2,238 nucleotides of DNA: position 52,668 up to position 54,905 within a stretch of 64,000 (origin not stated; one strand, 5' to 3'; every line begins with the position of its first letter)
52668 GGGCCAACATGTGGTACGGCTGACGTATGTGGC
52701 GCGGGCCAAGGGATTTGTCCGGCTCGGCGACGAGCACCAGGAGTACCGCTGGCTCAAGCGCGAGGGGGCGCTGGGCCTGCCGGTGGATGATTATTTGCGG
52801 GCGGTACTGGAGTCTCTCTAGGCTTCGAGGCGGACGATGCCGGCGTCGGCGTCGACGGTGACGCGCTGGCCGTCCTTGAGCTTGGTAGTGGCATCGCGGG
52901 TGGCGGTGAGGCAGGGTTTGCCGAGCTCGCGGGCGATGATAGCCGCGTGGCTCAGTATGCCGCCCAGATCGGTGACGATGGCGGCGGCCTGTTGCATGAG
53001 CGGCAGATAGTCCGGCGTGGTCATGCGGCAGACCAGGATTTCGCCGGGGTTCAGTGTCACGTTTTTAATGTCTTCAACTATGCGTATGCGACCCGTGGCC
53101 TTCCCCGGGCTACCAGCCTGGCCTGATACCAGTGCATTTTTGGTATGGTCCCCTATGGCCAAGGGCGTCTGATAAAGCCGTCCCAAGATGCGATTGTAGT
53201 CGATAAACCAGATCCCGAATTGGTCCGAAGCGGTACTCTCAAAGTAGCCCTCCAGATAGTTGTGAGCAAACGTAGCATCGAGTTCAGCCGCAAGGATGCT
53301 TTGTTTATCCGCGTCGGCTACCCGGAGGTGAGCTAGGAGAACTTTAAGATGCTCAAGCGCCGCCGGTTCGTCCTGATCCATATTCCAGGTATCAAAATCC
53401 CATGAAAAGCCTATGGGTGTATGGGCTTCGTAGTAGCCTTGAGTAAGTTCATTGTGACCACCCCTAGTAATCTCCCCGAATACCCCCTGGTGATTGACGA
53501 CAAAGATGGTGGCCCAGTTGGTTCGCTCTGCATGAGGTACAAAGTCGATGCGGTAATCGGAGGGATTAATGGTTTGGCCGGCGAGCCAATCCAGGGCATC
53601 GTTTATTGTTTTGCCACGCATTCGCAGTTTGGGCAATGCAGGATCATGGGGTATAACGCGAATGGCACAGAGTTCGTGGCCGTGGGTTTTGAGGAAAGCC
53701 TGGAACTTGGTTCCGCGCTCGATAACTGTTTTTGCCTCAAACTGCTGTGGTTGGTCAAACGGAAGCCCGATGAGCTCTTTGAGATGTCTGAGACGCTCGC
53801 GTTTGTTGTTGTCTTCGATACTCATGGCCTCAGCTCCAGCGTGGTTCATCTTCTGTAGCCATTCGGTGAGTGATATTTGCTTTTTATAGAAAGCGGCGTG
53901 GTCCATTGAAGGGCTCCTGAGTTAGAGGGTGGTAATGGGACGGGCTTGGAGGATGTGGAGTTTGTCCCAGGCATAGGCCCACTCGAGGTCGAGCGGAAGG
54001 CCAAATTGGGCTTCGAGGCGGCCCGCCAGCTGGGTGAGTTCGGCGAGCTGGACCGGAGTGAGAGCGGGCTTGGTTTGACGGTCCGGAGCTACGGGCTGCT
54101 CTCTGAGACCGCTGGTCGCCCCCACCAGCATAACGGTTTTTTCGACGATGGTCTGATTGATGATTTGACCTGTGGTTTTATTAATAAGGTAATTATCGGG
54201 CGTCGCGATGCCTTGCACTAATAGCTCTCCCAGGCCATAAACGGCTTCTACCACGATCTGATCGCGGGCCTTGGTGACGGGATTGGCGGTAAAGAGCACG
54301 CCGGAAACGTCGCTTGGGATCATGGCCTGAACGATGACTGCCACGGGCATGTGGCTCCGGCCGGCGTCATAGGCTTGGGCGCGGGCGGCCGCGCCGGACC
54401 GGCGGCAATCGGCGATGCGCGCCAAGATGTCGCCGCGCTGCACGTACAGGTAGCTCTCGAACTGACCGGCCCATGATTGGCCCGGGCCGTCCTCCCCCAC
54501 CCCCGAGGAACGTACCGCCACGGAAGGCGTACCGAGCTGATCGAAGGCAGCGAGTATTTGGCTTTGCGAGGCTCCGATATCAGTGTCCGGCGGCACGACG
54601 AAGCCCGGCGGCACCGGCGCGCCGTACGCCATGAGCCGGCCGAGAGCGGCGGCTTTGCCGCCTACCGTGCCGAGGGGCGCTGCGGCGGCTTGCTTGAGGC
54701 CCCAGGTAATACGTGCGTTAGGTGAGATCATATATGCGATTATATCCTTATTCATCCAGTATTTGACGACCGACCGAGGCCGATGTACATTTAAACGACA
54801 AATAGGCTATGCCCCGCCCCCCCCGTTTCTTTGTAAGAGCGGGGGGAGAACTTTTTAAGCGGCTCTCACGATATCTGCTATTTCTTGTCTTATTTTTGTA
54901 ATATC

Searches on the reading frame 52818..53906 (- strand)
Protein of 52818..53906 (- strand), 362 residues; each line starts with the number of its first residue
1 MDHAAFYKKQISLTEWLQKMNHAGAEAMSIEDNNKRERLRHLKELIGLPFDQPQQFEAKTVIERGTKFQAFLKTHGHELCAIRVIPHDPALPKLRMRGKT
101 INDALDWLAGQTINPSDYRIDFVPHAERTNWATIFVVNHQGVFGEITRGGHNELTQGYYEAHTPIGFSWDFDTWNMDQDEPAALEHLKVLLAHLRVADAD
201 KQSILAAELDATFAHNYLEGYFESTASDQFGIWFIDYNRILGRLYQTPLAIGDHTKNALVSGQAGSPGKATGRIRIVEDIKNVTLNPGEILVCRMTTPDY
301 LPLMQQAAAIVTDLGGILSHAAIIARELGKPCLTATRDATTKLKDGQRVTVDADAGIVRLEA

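Call 94: search_protein_families(library=pfam, proteins=[window:52818-53906:-], max_evalue=0.001)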
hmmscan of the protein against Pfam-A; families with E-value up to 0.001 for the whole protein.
window:52818-53906:- (362 aa): 1 family
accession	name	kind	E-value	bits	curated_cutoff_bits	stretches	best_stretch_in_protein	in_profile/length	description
PF00391.29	PEP-utilizers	-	1.9e-26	91.9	23.1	1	286-356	2-72/72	PEP-utilising enzyme, mobile domain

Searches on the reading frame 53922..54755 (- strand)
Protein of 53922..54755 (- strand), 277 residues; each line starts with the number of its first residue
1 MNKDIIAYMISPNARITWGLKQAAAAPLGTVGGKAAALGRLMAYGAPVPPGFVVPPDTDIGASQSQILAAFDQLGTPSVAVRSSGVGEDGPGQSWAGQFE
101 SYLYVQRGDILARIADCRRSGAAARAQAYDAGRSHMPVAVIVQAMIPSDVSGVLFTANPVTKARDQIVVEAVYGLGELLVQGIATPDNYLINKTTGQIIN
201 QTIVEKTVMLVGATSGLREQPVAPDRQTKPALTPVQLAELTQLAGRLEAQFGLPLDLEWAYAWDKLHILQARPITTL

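Call 94: search_protein_families(library=pfam, proteins=[window:53922-54755:-], max_evalue=0.001)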
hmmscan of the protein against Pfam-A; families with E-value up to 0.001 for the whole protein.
window:53922-54755:- (277 aa): 1 family
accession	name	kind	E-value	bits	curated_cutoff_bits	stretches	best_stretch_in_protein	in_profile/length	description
PF01326.24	PPDK_N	-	6.7e-58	196.9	27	1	65-276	83-311/328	Pyruvate phosphate dikinase, AMP/ATP-binding domain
